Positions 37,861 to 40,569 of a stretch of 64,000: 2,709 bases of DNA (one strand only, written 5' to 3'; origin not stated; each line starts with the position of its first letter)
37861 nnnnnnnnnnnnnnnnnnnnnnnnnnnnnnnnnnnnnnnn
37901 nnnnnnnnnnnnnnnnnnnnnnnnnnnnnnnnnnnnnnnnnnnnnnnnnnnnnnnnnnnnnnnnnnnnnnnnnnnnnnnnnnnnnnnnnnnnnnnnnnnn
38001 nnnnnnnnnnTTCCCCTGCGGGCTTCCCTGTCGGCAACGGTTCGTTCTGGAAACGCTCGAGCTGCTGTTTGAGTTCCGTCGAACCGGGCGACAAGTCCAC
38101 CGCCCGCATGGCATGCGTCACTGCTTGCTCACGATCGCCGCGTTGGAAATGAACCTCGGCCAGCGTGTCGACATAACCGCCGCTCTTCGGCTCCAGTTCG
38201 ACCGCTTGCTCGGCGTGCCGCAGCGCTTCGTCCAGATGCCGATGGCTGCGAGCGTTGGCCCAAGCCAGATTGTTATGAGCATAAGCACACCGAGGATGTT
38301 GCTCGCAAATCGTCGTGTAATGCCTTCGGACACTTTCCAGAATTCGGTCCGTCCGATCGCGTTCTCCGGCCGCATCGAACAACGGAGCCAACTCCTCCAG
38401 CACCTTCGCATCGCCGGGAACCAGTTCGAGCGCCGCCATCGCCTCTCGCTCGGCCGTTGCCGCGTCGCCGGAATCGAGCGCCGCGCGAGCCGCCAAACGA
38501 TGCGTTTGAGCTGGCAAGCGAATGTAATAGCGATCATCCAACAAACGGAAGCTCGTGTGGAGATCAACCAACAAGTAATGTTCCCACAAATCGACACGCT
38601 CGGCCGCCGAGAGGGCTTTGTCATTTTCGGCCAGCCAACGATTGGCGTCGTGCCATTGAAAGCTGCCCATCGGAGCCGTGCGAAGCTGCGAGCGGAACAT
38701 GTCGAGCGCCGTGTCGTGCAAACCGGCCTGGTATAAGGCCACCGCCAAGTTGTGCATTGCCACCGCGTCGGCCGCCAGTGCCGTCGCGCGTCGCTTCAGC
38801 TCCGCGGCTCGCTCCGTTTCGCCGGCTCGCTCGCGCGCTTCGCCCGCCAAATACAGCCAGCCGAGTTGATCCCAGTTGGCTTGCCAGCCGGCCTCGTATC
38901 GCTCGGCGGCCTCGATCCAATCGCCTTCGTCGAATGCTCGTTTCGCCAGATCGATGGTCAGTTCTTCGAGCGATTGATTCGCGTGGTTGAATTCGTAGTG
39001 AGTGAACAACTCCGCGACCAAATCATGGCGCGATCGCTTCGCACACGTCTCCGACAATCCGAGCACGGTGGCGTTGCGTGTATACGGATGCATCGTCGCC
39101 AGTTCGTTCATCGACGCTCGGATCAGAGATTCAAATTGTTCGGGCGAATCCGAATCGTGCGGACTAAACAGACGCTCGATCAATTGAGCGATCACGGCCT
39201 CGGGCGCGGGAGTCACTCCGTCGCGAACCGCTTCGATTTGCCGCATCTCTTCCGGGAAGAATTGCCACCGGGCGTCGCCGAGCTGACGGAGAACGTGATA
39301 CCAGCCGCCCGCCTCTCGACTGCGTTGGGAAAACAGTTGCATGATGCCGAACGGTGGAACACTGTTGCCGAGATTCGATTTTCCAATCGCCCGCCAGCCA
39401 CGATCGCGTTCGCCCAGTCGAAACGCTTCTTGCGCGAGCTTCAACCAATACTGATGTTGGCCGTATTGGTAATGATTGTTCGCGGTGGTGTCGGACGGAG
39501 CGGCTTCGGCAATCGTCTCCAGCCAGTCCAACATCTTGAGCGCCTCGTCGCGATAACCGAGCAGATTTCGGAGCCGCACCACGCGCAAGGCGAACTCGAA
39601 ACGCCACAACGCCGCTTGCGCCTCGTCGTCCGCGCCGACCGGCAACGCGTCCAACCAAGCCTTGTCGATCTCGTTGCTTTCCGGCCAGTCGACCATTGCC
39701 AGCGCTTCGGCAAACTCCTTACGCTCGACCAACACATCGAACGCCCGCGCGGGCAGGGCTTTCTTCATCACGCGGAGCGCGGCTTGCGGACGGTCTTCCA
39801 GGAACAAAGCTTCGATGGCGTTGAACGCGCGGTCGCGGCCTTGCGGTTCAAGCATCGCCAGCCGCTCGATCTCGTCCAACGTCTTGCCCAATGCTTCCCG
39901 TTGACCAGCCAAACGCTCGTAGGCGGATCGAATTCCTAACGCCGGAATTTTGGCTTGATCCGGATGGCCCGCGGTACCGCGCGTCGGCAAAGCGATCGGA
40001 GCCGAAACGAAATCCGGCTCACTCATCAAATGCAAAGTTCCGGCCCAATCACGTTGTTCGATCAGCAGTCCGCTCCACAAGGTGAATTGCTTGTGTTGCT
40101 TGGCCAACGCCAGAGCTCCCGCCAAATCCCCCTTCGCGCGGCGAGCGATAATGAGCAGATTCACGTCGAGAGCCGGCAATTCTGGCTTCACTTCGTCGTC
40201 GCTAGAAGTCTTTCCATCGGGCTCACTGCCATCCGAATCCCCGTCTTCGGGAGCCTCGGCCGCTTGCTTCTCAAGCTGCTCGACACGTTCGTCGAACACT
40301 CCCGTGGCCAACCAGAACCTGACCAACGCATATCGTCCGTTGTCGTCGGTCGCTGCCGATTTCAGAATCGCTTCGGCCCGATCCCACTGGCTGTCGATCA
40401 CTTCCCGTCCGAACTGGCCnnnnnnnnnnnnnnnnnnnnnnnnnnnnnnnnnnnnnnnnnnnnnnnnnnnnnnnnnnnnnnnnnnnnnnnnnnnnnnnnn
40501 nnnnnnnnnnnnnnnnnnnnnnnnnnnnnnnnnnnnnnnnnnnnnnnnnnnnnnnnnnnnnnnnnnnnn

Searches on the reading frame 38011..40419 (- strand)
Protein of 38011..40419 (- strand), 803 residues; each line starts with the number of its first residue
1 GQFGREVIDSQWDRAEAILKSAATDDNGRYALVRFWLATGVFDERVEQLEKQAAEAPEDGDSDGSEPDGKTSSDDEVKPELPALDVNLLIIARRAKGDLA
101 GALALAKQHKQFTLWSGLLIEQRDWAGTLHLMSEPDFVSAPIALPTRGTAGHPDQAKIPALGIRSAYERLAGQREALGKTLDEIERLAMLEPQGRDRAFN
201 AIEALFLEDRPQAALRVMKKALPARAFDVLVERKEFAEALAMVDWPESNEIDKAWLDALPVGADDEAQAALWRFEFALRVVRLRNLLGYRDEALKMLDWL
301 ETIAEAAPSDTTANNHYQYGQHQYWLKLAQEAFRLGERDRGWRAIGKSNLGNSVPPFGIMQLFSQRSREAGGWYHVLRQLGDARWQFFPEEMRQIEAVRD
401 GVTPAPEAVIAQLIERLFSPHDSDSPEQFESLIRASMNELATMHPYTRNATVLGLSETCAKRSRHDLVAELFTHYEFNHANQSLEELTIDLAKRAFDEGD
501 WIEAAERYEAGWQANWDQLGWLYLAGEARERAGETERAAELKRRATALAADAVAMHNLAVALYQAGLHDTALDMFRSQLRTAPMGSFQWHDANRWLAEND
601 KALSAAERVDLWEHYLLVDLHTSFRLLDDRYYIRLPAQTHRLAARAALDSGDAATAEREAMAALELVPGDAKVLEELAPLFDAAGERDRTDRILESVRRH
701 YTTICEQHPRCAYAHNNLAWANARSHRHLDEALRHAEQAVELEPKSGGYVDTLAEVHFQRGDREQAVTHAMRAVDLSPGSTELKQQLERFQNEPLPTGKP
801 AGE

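Call 56: predict_structure(alignment_id=A3)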
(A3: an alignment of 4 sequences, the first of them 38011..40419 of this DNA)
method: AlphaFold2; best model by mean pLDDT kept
length: 803 residues; sequences in the alignment: 4
mean_pLDDT: 83.6   pTM: 0.80
mean pLDDT of the five models: 83.6, 81.6, 80.8, 78.9, 77.8
residues with pLDDT >= 90: 376; 70-90: 312; 50-70: 56; < 50: 59
segments of 3 or more residues with pLDDT < 50: 60-81, 139-151, 311-317, 620-627, 798-803
pLDDT, mean of each block of 10 residues (from residue 1): 92 95 88 94 94 70 42 41 79 94 92 87 88 68 40 68 87 91 90 73 87 91 90 93 86 89 79 92 93 92 85 49 87 86 78 61 80 87 83 68 73 82 75 89 80 85 82 73 67 86 94 88 97 96 95 92 92 93 83 90 91 73 48 84 94 95 91 89 92 94 96 95 89 97 94 95 96 87 92 73 31
secondary structure, 60 per line:
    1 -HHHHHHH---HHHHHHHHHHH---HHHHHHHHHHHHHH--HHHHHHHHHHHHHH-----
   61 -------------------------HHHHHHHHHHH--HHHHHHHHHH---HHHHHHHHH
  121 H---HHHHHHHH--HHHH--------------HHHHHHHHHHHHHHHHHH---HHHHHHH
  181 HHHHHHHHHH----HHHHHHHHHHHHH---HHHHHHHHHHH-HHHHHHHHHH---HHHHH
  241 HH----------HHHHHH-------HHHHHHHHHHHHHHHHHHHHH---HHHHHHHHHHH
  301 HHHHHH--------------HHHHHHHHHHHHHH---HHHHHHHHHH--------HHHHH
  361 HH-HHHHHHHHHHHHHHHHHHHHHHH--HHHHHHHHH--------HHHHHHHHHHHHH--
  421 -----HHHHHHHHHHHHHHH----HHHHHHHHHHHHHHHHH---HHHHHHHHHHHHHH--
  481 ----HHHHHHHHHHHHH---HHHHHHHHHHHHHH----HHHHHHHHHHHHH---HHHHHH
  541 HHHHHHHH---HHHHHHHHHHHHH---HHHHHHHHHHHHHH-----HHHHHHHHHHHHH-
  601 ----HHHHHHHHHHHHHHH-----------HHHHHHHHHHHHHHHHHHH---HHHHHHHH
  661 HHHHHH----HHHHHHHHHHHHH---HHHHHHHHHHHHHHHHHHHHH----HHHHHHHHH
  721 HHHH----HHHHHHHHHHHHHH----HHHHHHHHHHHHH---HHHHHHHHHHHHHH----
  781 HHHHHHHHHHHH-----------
elements in order (helices of 4 or more, strands of 3 or more residues): H2-8 H12-22 H26-39 H42-55 H86-96 H99-108 H112-121 H125-132 H135-138 H153-170 H174-190 H195-207 H211-221 H223-232 H236-242 H253-258 H266-286 H290-306 H321-334 H338-347 H356-362 H364-386 H389-397 H406-418 H426-440 H445-461 H465-478 H485-497 H501-514 H519-531 H535-548 H552-564 H568-581 H587-599 H605-619 H631-649 H653-666 H671-683 H687-707 H712-724 H729-742 H747-759 H763-776 H781-792

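Call 58: fold_search(model_id=the predicted structure, library=pdb)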
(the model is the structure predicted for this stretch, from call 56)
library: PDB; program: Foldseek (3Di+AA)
matches with E <= 10: 1382; with E <= 0.001: 192
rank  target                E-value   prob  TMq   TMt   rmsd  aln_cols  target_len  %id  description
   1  5dse_C                9.4e-09  1.00  0.16  0.18  36.7       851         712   13  Crystal Structure of the TTC7B/Hyccin Complex (released 2015-12-02)
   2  8hmd_C                7.8e-08  1.00  0.19  0.13  35.7       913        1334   13  base module state 2 of Tetrahymena IFT-A (released 2023-06-14)
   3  9qhb                  9.3e-08  1.00  0.20  0.47  10.2       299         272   23  Crystal structure of 16-repeat CTPR protein with eliminated coordination sites (released 2025-10-22)
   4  1w3b_A                1.6e-07  1.00  0.21  0.36  17.7       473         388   17  The superhelical TPR domain of O-linked GlcNAc transferase reveals structural similarities to importin alpha. (released 2004-09-09)
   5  8chy                  2.4e-07  1.00  0.19  0.44  10.9       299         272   23  Crystal structure of an 8-repeat consensus TPR superhelix with Zinc. (released 2024-02-21)
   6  6bq1_B                2.9e-07  1.00  0.20  0.21  36.1       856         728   14  Human PI4KIIIa lipid kinase complex (released 2017-12-13)
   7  8fgw_D                4.3e-07  1.00  0.27  0.18  23.5       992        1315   12  Human IFT-A complex structures provide molecular insights into ciliary transport (released 2023-02-22)
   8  6af0_A                5.1e-07  1.00  0.20  0.18  39.5       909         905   14  Structure of Ctr9, Paf1 and Cdc73 ternary complex from Myceliophthora thermophila (released 2018-09-19)
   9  9qhc_A                6.6e-07  1.00  0.16  0.32  10.9       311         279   22  Crystal structure of 8-repeat CTPR protein with eliminated coordination sites (released 2025-10-22)
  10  7ntf_A                7.0e-07  1.00  0.20  0.18  18.1       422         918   18  Cryo-EM structure of unliganded O-GlcNAc transferase (released 2021-11-17)
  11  7dkh_I                7.0e-07  1.00  0.20  0.18  39.0       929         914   12  Crystal structure of the Ctr9/Paf1/Cdc73/Rtf1 quaternary complex (released 2021-11-24)
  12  1w3b_B                7.8e-07  1.00  0.19  0.32  16.7       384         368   20  The superhelical TPR domain of O-linked GlcNAc transferase reveals structural similarities to importin alpha. (released 2004-09-09)
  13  8bbg_D                9.0e-07  1.00  0.27  0.18  25.0       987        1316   12  Structure of the IFT-A complex; anterograde IFT-A train model (released 2022-12-21)
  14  6eou                  1.1e-06  1.00  0.21  0.41  12.8       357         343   21  O-GlcNAc transferase TPR domain with the intellectual disability associated mutation L254F (released 2018-05-09)
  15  6q6g_J                1.3e-06  1.00  0.16  0.22  23.9       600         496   14  Cryo-EM structure of the APC/C-Cdc20-Cdk2-cyclinA2-Cks2 complex, the D1 box class (released 2019-09-11)
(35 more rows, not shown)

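Call 70: search_protein_representatives(alignment_id=A3)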
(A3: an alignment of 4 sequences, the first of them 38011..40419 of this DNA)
Query: 4 sequences, 742 profile positions. Proteins with E-value up to 0.001 (for the whole library): 30808; up to 1e-10: 4285; up to 1e-30: 855. The best 150 are listed.
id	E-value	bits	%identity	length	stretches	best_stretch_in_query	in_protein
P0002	0.0e+00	1194.1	-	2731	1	1-742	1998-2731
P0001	0.0e+00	1035.9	-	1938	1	1-694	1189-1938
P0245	5.0e-257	871.4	-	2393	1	1-741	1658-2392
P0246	1.8e-226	770.4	-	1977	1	1-740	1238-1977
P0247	2.2e-224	763.5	-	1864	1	1-741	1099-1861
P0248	2.5e-224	763.3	-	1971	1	1-740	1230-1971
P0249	4.2e-219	746.0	-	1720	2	2-740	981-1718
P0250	1.1e-206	705.0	-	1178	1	1-741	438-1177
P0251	5.1e-206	702.8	-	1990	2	1-740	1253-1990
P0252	2.7e-204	697.1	-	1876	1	1-741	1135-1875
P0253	8.0e-198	675.7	-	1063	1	1-741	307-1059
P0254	1.2e-196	671.8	-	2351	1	1-740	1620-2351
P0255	7.8e-196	669.1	-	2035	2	243-741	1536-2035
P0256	5.8e-194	662.9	-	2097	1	3-741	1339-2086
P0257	1.6e-192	658.1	-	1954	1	1-708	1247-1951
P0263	1.2e-172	592.4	-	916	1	1-740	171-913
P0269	2.0e-158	545.4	-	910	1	3-740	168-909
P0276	8.0e-136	470.7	-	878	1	5-735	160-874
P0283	5.3e-127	441.5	-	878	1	3-735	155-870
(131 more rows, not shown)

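Call 73: find_encoding_contigs(protein=P0269, flank=10000, max_places=4)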
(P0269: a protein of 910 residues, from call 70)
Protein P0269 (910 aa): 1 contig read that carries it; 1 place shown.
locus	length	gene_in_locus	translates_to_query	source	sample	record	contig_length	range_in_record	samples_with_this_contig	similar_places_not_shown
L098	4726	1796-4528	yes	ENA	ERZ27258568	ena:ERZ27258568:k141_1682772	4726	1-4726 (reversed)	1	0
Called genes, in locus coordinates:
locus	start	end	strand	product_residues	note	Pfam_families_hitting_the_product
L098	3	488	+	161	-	?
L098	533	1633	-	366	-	PF01408:GFO_IDH_MocA, PF22725:GFO_IDH_MocA_C3 (weak)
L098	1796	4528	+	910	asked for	PF13428:TPR_14 (faint), PF07719:TPR_2 (faint), PF13424:TPR_12 (faint), PF14559:TPR_19 (faint), PF13414:TPR_11 (faint), PF00515:TPR_1 (faint), PF03704:BTAD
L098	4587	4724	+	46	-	?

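Call 74: list_cluster_members(proteins=[P0269, P0276, P0283, P0263, P0250, P0253, P0246, P0247])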
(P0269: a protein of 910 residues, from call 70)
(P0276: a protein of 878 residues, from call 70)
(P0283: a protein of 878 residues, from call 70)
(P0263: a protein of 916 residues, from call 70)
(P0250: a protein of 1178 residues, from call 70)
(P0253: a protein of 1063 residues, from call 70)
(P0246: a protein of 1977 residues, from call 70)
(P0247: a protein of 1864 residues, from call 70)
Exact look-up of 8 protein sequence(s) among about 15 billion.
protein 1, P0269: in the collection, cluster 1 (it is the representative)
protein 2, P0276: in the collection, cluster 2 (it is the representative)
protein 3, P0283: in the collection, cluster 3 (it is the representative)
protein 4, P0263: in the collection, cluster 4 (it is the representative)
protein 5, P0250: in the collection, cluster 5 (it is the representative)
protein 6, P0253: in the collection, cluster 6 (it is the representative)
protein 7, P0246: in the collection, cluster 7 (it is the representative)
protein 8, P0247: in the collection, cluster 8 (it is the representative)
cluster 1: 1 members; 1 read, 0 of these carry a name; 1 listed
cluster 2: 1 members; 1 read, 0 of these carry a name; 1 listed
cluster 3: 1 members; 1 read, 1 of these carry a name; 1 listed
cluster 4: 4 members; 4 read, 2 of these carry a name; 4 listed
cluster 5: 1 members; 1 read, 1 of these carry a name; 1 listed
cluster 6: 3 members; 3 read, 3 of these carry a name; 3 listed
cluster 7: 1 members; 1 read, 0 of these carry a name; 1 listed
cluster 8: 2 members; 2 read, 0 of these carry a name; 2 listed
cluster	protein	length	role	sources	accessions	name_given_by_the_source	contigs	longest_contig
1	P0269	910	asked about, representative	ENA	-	-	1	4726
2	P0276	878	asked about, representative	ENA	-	-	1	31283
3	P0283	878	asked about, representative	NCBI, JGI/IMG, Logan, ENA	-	hypothetical protein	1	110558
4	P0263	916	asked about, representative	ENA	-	-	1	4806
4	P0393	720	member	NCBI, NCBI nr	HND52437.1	MAG TPA: hypothetical protein PLV92_08575, partial [Pirellulaceae bacterium] | hypothetical protein [Pirellulaceae bacterium]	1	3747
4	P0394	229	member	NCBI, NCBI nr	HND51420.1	MAG TPA: hypothetical protein PLV92_03455, partial [Pirellulaceae bacterium] | hypothetical protein [Pirellulaceae bacterium]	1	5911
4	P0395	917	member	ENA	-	-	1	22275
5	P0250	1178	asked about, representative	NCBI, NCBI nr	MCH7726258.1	MAG: hypothetical protein IH991_07245 [Planctomycetes bacterium] | hypothetical protein [Planctomycetota bacterium]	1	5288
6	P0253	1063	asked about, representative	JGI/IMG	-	hypothetical protein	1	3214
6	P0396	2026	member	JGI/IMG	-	hypothetical protein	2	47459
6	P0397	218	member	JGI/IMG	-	tetratricopeptide (TPR) repeat protein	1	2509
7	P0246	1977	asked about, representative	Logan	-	-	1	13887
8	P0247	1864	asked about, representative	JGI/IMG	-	-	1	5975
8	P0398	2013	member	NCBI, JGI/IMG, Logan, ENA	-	-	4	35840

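Call 75: find_encoding_contigs(protein=P0283, flank=10000, max_places=6)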
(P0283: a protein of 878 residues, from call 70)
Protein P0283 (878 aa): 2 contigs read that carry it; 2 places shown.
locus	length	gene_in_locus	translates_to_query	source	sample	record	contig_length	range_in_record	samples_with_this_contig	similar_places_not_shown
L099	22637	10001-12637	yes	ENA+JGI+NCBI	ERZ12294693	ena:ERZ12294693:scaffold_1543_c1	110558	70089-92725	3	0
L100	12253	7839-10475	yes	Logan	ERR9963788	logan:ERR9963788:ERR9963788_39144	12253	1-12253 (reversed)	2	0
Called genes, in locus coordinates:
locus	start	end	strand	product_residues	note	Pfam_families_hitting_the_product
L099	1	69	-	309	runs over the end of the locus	-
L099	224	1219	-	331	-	PF02585:PIG-L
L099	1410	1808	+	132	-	-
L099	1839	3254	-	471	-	PF03315:SDH_beta, PF03313:SDH_alpha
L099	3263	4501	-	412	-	PF00070:Pyr_redox (faint), PF01266:DAO, PF03486:HI0933_like (faint), PF07992:Pyr_redox_2 (faint), PF13450:NAD_binding_8 (weak), PF13738:Pyr_redox_3 (faint)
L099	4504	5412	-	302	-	PF00701:DHDPS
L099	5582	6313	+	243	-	PF08448:PAS_4, PF12833:HTH_18, PF00165:HTH_AraC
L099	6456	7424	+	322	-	PF05544:Pro_racemase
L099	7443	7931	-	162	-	PF07963:N_methyl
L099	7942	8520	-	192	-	PF12728:HTH_17, PF00072:Response_reg (weak)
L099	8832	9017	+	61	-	-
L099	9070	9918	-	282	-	-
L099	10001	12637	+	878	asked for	PF07719:TPR_2 (faint), PF13424:TPR_12 (faint), PF13428:TPR_14 (faint), PF00515:TPR_1 (faint), PF12895:ANAPC3 (faint), PF13414:TPR_11 (faint)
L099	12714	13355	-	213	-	-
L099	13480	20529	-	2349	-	PF00005:ABC_tran (faint), PF02463:SMC_N (faint), PF03193:RsgA_GTPase (faint), PF05729:NACHT (faint), PF17760:UvrA_inter, PF17755:UvrA_DNA-bind, PF17760:UvrA_inter, PF17755:UvrA_DNA-bind, +13 more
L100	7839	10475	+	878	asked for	PF07719:TPR_2 (faint), PF13424:TPR_12 (faint), PF13428:TPR_14 (faint), PF00515:TPR_1 (faint), PF12895:ANAPC3 (faint), PF13414:TPR_11 (faint)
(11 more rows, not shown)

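Call 78: search_protein_families(library=ncbifam, proteins=[P0269, P0283, P0276], max_evalue=0.001)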
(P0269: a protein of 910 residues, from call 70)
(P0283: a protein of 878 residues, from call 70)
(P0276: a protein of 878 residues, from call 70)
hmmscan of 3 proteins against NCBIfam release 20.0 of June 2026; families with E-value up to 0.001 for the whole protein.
P0269 (910 aa): 5 families
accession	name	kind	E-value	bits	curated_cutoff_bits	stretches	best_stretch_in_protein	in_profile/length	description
TIGR02917.1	PEP_TPR_lipo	equivalog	2.5e-17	62.1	312.2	1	813-892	792-869/899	XrtA/PEP-CTERM system TPR-repeat protein PrsT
NF040959.1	MamA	equivalog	1.2e-08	34.7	200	1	753-899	40-178/204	magnetosome protein MamA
TIGR02552.1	LcrH_SycD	equivalog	4.3e-05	23.3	104.8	0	601-655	55-109/136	SycD/LcrH family type III secretion system chaperone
NF033762.1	social_mot_Tgl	equivalog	0.00013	21.4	225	0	799-887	39-127/252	social motility TPR repeat lipoprotein Tgl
NF033920.0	C39_PA2778_fam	equivalog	0.00086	18.8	150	0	816-891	181-255/255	PA2778 family cysteine peptidase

P0283 (878 aa): 3 families
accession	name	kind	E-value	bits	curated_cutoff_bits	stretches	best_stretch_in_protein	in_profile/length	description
TIGR02917.1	PEP_TPR_lipo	equivalog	2e-16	59.1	312.2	1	725-867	745-878/899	XrtA/PEP-CTERM system TPR-repeat protein PrsT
NF040959.1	MamA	equivalog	4.9e-05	22.9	200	0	801-855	148-202/204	magnetosome protein MamA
NF033762.1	social_mot_Tgl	equivalog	9.8e-05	21.8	225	1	774-853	55-127/252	social motility TPR repeat lipoprotein Tgl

P0276 (878 aa): 5 families
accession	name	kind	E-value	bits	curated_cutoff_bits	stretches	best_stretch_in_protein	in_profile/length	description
TIGR02917.1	PEP_TPR_lipo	equivalog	2.4e-19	68.7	312.2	1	788-862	797-869/899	XrtA/PEP-CTERM system TPR-repeat protein PrsT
NF040959.1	MamA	equivalog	4.4e-10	39.4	200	1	540-655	74-193/204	magnetosome protein MamA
NF033762.1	social_mot_Tgl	equivalog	1.8e-06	27.5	225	1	790-857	60-127/252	social motility TPR repeat lipoprotein Tgl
NF033920.0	C39_PA2778_fam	equivalog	3.1e-05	23.5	150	0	542-628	162-250/255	PA2778 family cysteine peptidase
TIGR02521.1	type_IV_pilW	equivalog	0.00022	20.9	154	0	790-856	130-195/234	type IV pilus biogenesis/stability protein PilW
